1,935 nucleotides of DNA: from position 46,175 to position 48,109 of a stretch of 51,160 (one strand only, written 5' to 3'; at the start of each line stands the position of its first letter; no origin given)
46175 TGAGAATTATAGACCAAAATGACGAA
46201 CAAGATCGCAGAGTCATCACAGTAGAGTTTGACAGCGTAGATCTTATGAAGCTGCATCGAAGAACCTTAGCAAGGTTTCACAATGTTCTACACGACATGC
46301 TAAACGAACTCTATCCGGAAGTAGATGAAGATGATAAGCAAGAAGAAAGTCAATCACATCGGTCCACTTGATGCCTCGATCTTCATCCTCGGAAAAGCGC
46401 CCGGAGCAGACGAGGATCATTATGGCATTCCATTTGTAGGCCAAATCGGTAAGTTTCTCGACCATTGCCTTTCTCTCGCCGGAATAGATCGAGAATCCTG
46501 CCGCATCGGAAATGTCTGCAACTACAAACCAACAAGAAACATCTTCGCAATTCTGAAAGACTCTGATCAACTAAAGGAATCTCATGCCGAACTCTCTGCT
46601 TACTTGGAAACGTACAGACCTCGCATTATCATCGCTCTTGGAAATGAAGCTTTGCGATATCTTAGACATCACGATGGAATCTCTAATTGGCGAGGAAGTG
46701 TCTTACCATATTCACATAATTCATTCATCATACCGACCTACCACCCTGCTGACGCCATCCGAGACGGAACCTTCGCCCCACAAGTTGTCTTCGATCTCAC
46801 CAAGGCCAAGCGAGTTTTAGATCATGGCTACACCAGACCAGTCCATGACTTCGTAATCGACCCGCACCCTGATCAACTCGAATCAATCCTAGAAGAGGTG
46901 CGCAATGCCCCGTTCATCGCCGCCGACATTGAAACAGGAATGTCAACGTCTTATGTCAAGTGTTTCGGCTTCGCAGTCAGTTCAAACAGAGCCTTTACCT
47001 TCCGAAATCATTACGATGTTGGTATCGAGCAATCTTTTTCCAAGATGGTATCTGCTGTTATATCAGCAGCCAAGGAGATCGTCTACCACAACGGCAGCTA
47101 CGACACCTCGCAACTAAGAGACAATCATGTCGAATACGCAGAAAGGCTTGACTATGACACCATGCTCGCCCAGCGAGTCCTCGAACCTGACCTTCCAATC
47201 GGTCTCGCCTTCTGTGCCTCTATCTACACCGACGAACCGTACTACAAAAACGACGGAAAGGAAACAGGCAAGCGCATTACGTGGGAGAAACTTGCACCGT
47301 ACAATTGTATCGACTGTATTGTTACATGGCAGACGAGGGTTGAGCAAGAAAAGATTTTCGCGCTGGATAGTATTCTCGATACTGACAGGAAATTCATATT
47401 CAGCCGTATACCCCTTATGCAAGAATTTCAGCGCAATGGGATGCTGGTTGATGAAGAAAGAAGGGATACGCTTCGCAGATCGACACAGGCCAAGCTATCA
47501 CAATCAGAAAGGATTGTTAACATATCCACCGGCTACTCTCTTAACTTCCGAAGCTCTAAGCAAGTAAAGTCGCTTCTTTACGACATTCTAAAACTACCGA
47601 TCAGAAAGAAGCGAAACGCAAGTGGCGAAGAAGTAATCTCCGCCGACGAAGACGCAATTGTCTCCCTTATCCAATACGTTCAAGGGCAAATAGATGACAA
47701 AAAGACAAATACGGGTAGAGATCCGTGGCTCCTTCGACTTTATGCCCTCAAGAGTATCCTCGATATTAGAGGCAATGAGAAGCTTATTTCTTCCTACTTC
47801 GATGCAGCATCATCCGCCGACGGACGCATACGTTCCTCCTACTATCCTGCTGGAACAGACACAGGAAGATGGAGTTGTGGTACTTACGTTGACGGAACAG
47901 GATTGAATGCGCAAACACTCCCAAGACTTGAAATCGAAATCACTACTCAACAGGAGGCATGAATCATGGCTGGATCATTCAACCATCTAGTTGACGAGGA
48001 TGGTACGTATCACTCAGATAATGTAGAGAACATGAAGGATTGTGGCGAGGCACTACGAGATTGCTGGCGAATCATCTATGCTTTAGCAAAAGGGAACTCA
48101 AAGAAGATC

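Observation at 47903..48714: DNA polymerase A split inside the N-x-Q-x-L-P motif by three small ORFs, each preceded by a diverged copy of the split junction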

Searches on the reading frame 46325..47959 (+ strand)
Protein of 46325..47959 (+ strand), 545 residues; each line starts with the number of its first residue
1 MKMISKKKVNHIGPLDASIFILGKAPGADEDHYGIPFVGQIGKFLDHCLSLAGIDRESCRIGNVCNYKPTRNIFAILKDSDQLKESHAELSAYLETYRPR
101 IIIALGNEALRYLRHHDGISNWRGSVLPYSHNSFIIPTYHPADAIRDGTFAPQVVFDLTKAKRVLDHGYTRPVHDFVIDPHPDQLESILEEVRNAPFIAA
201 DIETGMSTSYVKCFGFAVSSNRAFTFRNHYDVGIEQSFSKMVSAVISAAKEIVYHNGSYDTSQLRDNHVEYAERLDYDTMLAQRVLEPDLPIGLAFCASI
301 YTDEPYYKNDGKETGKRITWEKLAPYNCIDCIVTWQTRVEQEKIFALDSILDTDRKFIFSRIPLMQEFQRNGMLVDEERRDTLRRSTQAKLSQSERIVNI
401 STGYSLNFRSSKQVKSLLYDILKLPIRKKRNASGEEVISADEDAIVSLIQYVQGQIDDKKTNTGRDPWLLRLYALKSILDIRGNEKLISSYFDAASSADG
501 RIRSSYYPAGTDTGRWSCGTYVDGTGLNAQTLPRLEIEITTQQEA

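Call 7: search_protein_families(library=pfam, proteins=[window:46325-47959:+], max_evalue=0.1)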
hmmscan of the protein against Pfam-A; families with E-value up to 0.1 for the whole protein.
window:46325-47959:+ (545 aa): 5 families
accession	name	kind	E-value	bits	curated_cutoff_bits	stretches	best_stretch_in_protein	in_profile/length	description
PF03167.25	UDG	-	2.4e-22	80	24.3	1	13-147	4-124/141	Uracil DNA glycosylase superfamily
PF01612.26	DNA_pol_A_exo1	-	4.5e-07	30.3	23.6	1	183-336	8-163/173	3'-5' exonuclease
PF00476.26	DNA_pol_A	-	7e-07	28.9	34.3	1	382-518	6-123/381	DNA polymerase family A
PF13482.12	RNase_H_2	-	0.0049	17.3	22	1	201-271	4-81/165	RNase_H superfamily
PF04857.26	CAF1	-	0.033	13.9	24.2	0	235-266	192-223/320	CAF1 family ribonuclease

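Call 8: find_related_loci(query=window:46325-47959:+, collection=viral_contigs, flank=6000)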
Query window:46325-47959:+ (545 aa) in viral_contigs; peptide patterns used: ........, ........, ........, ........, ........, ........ (x = any residue, [..] = any of these).
13 stretches matched a pattern, but none encodes a relative of the query by tblastn (E <= 1e-3).

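Call 9: search_dna_similar(query=window:46325-47959:+, collection=phages, mode=protein, max_rows=25)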
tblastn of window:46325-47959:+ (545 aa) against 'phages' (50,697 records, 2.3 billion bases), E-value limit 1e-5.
Records with a match: 117; places in all: 117; records where one place covers at least 80% of the query: 38.
Best place of each record, by identity: <60% 117.
By first word of the organism name: Gordonia 44; Bacteriophage 14; Bacillus 10; Mycobacterium 9; Clostridium 9; Serratia 6; Pseudomonas 5; Caudoviricetes 3; Lysinibacillus 2; Streptomyces 2; and 12 more.
By host as written in the record: Gordonia rubripertincta NRRL B-16540 29; - 20; Clostridium perfringens 7; Serratia marcescens 6; Gordonia terrae 3612 6; Mycobacteroides abscessus 4; Gordonia rubripertincta NRRL B-16540 SEA 3; Pseudomonas fluorescens ATCC 13525 2; and 31 more.
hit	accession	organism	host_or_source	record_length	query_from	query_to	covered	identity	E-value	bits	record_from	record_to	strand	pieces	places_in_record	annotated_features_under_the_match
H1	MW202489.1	Bacteriophage sp.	Manatee Spring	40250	13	533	96%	28.9%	1e-49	190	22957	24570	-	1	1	DNA polymerase | hypothetical protein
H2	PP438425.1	Microcystis phage Mel-JY34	Microcystis elabens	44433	2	536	98%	27.1%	2e-37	153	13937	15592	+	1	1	DNA polymerase | hypothetical protein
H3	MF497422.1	Vibrio phage vB_VspS_VS-ABTNL-3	Vibrio splendidus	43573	1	534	98%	25.7%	1e-27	124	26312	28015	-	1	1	3'-5'exonuclease and polymerase domain protein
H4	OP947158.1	Desulfofustis phage LS06-2018-MD01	-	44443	13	533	96%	25.8%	7e-27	121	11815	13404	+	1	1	DNA polymerase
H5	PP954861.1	Pseudomonas phage Lebethron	Pseudomonas taiwanensis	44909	9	534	97%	25.1%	1e-16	90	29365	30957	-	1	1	DNA polymerase | dCMP deaminase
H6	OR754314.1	Pseudomonas phage vB_PmeS_STP12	Pseudomonas mendocina STP12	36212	9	519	94%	25.5%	1e-19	99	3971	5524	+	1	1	record has no annotation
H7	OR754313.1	Stutzerimonas phage vB_SstS_STP9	Stutzerimonas stutzeri STP9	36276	9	519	94%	25.5%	1e-19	99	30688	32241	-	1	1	record has no annotation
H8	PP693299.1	Yersinia phage vB_YenM_P744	Yersinia enterocolitica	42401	8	534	97%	24.4%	9e-20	100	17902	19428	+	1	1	DNA polymerase I | cytidine deaminase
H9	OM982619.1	Pseudomonas phage Almagne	Pseudomonas syringae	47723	9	534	97%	24.0%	2e-19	99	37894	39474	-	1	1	DNA polymerase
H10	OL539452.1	Serratia phage vB_SmaS_Opt-155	Serratia marcescens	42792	12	534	96%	23.7%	3e-18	95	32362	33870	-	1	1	putative DNA polymerase I | cytidine (dCMP) deaminase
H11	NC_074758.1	Serratia phage vB_SmaS_Opt-155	Serratia marcescens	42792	12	534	96%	23.7%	3e-18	95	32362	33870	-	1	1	putative DNA polymerase I | cytidine (dCMP) deaminase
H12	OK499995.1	Serratia phage vB_SmaS_Tlacuache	Serratia marcescens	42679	12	534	96%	23.7%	1e-17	93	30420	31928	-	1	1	hypothetical protein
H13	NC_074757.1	Serratia phage vB_SmaS_Tlacuache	Serratia marcescens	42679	12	534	96%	23.7%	1e-17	93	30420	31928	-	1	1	hypothetical protein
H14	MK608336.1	Serratia phage Serbin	Serratia marcescens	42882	12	534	96%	23.6%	6e-18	94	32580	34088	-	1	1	DNA polymerase I | cytidine deaminase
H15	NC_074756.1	Serratia phage Serbin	Serratia marcescens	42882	12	534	96%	23.6%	6e-18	94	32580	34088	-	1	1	DNA polymerase I | cytidine deaminase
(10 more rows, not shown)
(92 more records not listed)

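Call 10: get_annotated_region(hit=H1, flank=3000)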
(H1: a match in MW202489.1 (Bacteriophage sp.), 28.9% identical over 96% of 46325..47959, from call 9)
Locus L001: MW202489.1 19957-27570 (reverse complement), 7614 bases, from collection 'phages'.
description: Bacteriophage sp. isolate ctMlz233, complete genome.
organism: Bacteriophage sp. (NCBI taxid 38018)
taxonomy: Viruses
host: -; source: Manatee Spring; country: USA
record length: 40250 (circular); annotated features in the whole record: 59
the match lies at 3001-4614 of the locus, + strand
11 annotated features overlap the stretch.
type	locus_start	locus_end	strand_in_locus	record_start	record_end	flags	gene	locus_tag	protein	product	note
CDS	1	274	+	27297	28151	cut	-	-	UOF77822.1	AAA domain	-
CDS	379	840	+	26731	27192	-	-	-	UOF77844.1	hypothetical protein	-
CDS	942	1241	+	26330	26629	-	-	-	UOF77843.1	hypothetical protein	-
CDS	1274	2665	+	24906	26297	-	-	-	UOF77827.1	adenine specific methyltransferase mboiiA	-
CDS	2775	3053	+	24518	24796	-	-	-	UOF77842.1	hypothetical protein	-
CDS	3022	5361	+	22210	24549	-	-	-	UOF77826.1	DNA polymerase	-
CDS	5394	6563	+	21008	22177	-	-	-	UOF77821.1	hypothetical protein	-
CDS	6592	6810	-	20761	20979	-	-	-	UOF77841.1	lyda holin phage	-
CDS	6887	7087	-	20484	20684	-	-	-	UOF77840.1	hypothetical protein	-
CDS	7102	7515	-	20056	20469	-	-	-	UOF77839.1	hypothetical protein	-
CDS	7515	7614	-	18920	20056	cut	-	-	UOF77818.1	triple helix repeat-containing collagen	-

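Call 11: get_annotated_region(hit=H2, flank=3000)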
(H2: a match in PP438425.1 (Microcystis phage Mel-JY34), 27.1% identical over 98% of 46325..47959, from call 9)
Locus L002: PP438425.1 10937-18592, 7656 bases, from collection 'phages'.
description: Microcystis phage Mel-JY34, complete genome.
organism: Microcystis phage Mel-JY34 (NCBI taxid 3128145)
taxonomy: Viruses; Duplodnaviria; Heunggongvirae; Uroviricota; Caudoviricetes
host: Microcystis elabens; source: China; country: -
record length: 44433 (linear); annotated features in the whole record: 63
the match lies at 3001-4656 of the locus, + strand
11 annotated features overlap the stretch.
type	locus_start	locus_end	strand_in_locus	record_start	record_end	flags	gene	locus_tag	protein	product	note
CDS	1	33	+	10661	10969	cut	-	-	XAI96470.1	hypothetical protein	-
CDS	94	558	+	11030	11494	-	-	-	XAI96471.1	hypothetical protein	-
CDS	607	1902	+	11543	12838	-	-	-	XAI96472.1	DNA modification methylase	COG0863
CDS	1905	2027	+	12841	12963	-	-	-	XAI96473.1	hypothetical protein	-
CDS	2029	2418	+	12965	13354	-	-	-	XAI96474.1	hypothetical protein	-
CDS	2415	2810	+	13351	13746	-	-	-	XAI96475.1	hypothetical protein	-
CDS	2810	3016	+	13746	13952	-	-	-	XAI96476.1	hypothetical protein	-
CDS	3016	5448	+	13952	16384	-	-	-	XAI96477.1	DNA polymerase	-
CDS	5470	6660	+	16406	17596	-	-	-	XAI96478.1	DUF3987 family protein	-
CDS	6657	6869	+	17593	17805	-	-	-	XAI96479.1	hypothetical protein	-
CDS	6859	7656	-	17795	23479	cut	-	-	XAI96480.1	hypothetical protein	-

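Call 12: get_annotated_region(hit=H8, flank=3000)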
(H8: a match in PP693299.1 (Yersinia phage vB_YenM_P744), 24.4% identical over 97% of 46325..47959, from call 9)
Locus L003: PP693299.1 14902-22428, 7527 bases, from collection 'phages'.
description: Yersinia phage vB_YenM_P744, complete genome.
organism: Yersinia phage vB_YenM_P744 (NCBI taxid 3141558)
taxonomy: Viruses
host: Yersinia enterocolitica; source: fecal material of wild boar; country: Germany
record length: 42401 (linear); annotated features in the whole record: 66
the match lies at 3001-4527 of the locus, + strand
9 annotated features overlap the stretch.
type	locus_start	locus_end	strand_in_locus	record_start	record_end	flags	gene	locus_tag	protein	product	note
CDS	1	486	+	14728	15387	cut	-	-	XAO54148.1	dUTPase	ORF026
CDS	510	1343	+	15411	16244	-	-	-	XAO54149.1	pyrimidine hmase synthase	ORF027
CDS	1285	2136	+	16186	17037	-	-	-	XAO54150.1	thymidylate synthase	ORF028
CDS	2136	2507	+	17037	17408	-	-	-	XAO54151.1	site-specific recombination directionality factor RDF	ORF029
CDS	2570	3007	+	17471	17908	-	-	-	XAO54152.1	cytidine deaminase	ORF030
CDS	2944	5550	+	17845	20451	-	-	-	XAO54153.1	DNA polymerase I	ORF031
CDS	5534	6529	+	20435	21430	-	-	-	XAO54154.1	Cas4 family exonuclease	ORF032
CDS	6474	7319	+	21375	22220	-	-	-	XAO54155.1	Sak4-like ssDNA annealing protein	ORF033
CDS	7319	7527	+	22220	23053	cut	-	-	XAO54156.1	hypothetical protein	ORF034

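Call 15: find_homologous_proteins(query=window:46325-47959:+, max_evalue=1e-10)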
Query window:46325-47959:+ (545 aa): 165 proteins with E <= 1e-10 among 8000 candidates; the best 120 are listed.
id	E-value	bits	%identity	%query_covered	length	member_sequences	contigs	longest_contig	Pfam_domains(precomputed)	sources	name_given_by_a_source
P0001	0.0e+0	1245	100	100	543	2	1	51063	PF01612.27,PF03167.26,PF00476.27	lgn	-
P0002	2.4e-259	880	71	99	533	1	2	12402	PF01612.27,PF03167.26,PF00476.27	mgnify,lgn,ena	mgnify:CR=1 FL=1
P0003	8.0e-234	795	66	98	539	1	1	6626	PF03167.26,PF00476.27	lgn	-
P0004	3.5e-222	757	63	99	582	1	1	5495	PF03167.26,PF00476.27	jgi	jgi:uracil-DNA glycosylase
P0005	6.7e-219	746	61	99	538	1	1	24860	PF01612.27,PF03167.26,PF00476.27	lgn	-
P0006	1.8e-217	741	62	98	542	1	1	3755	PF03167.26,PF00476.27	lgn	-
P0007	9.8e-198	676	54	99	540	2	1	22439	PF03167.26,PF00476.27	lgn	-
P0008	2.2e-188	645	55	99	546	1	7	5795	PF01612.27,PF03167.26,PF00476.27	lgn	-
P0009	4.7e-167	575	52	99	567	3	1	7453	PF01612.27,PF03167.26,PF00476.27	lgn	-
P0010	1.6e-160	554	50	99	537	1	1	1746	PF01612.27,PF03167.26,PF00476.27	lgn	-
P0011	7.7e-160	551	49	99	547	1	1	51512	PF03167.26,PF00476.27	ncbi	-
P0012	5.8e-158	545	47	98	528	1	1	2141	PF03167.26,PF00476.27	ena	-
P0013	1.6e-157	544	49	99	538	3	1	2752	PF03167.26,PF00476.27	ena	-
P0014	5.1e-157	542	48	98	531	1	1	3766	PF01612.27,PF03167.26,PF00476.27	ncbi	-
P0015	6.9e-156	538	50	99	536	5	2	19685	PF03167.26,PF00476.27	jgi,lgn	jgi:uracil-DNA glycosylase family 4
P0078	6.7e-43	165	30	96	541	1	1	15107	PF01612.27,PF03167.26,PF00476.27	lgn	-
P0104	6.1e-38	149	29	97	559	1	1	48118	PF01612.27,PF03167.26,PF00476.27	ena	-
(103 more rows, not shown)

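Call 18: find_encoding_contigs(protein=P0002, flank=5000, max_places=3)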
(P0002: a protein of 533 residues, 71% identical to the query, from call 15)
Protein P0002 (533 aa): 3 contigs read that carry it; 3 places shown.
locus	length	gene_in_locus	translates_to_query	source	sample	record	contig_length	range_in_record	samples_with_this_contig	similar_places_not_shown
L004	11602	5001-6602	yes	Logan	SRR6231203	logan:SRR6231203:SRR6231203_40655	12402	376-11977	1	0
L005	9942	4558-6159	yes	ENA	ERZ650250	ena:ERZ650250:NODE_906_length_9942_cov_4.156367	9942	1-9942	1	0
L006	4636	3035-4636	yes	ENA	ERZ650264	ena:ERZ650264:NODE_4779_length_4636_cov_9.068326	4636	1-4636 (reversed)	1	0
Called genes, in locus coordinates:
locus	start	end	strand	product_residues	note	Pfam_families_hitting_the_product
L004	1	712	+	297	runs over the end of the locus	PF13479:AAA_24 (weak)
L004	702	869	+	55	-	-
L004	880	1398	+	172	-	-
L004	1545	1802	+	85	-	-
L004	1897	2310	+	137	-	-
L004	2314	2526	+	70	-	-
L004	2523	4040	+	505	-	-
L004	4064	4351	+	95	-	PF23978:DUF7303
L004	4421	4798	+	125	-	-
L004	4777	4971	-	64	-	-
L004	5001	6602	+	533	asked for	PF03167:UDG, PF01612:DNA_pol_A_exo1 (weak), PF00476:DNA_pol_A (weak)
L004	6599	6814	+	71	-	-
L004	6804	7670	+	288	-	PF00476:DNA_pol_A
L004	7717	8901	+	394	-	PF13148:DUF3987 (faint)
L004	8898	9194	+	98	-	-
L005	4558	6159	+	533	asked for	PF03167:UDG, PF01612:DNA_pol_A_exo1 (weak), PF00476:DNA_pol_A (weak)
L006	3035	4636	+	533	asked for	PF03167:UDG, PF01612:DNA_pol_A_exo1 (weak), PF00476:DNA_pol_A (weak)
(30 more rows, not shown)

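Call 19: find_encoding_contigs(protein=P0005, flank=5000, max_places=2)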
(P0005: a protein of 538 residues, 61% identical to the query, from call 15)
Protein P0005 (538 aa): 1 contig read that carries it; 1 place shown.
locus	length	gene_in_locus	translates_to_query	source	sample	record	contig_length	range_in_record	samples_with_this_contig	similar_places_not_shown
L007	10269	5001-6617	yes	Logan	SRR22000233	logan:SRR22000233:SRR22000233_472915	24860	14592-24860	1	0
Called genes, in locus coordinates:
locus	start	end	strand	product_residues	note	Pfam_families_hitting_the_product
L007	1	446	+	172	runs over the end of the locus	-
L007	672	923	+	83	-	-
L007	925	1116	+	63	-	-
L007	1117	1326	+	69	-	-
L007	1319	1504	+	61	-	-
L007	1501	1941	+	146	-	-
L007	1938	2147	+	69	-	-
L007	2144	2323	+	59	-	-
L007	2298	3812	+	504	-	-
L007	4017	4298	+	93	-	PF19905:DUF6378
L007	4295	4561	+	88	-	-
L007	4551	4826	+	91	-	-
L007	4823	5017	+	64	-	-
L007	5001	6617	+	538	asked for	PF03167:UDG, PF01612:DNA_pol_A_exo1 (weak), PF00476:DNA_pol_A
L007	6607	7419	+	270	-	PF00476:DNA_pol_A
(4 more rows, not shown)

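Call 20: find_encoding_contigs(protein=P0007, flank=5000, max_places=2)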
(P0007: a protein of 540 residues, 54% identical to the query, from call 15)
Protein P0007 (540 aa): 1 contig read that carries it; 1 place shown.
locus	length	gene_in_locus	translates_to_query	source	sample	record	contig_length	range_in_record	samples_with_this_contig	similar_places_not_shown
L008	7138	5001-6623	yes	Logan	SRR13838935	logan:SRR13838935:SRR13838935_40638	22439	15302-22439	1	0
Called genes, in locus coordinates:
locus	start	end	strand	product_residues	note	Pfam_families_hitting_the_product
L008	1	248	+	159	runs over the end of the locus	PF00166:Cpn10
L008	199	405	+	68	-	-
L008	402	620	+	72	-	-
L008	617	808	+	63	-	-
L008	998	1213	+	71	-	-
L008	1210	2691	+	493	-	-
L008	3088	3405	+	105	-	PF19905:DUF6378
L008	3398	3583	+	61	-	-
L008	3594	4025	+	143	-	-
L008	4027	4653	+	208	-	-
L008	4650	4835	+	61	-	-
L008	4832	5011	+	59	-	-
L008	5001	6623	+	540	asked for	PF03167:UDG, PF00476:DNA_pol_A (weak)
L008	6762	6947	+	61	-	-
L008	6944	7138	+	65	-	?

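Call 24: find_related_loci(query=A1, collection=viral_contigs, flank=5000)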
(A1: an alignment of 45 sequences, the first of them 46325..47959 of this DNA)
Query A1 (545 aa) in viral_contigs; peptide patterns used: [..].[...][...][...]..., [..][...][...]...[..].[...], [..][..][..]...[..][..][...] (x = any residue, [..] = any of these).
600 stretches matched a pattern (row limit reached: there are more); 510 encode a relative of the query (tblastn E <= 1e-3); the best 80 are kept; 80 distinct loci.
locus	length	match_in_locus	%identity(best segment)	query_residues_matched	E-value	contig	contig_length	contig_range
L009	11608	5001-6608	48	1-539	1e-153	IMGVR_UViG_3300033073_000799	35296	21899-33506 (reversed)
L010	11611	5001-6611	45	4-544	3e-153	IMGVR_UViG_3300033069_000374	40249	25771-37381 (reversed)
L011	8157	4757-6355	41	1-534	5e-126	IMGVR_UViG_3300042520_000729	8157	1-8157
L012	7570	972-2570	40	1-534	4e-124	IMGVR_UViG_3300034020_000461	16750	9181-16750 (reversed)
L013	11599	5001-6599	40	1-534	4e-124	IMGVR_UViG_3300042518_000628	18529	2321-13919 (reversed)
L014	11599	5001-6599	41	1-534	1e-123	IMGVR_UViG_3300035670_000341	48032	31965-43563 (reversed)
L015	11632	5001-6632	39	3-539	1e-110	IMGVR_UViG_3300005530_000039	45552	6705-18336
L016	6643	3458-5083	35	13-539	1e-95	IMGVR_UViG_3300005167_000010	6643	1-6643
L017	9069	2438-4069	36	13-539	3e-95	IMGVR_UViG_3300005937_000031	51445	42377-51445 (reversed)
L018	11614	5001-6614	36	4-540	1e-94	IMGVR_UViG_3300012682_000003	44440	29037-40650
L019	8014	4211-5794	34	4-541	2e-88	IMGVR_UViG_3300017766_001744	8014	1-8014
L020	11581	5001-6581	33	3-533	3e-75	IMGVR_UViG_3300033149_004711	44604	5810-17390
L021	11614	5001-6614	36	13-539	2e-99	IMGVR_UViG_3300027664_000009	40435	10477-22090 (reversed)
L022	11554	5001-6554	33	1-534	1e-72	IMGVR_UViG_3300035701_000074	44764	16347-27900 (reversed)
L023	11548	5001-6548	32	3-533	9e-72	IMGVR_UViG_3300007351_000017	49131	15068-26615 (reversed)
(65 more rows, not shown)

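Call 27: find_encoding_contigs(protein=P0003, flank=5000, max_places=2)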
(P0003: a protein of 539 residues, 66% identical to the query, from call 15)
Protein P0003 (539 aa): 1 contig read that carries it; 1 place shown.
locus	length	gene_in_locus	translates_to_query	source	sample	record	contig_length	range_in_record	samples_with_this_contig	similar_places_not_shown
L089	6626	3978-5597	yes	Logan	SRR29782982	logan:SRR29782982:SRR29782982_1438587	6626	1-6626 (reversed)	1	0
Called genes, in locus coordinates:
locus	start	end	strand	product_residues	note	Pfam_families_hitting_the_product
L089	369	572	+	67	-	-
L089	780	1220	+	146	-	PF00166:Cpn10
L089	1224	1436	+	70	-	-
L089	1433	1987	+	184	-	PF09414:RNA_ligase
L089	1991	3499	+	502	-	-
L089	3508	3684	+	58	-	-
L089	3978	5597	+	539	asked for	PF03167:UDG, PF00476:DNA_pol_A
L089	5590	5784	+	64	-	-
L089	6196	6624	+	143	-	?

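Call 28: find_encoding_contigs(protein=P0004, flank=5000, max_places=2)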
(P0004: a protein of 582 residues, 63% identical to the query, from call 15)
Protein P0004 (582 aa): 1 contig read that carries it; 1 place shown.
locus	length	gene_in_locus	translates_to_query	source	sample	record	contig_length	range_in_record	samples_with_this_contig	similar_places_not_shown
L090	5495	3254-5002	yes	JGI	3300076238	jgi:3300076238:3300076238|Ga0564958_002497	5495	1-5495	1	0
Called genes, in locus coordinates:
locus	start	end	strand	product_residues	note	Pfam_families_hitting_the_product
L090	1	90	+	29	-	?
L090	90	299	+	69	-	-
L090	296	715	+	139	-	PF00166:Cpn10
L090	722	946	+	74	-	-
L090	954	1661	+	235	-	-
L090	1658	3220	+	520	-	-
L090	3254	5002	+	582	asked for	PF03167:UDG, PF00476:DNA_pol_A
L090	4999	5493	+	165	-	?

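Call 29: find_encoding_contigs(protein=P0006, flank=5000, max_places=2)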
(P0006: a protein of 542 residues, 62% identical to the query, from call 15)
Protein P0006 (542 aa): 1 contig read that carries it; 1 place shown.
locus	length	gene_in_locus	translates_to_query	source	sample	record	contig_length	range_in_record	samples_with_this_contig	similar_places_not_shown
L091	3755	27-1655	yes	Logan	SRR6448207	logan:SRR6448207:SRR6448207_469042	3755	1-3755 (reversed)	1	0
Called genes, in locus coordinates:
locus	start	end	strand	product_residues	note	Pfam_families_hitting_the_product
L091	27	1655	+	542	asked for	PF03167:UDG, PF00476:DNA_pol_A (weak)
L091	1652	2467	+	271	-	PF00476:DNA_pol_A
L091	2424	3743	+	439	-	PF13148:DUF3987 (faint)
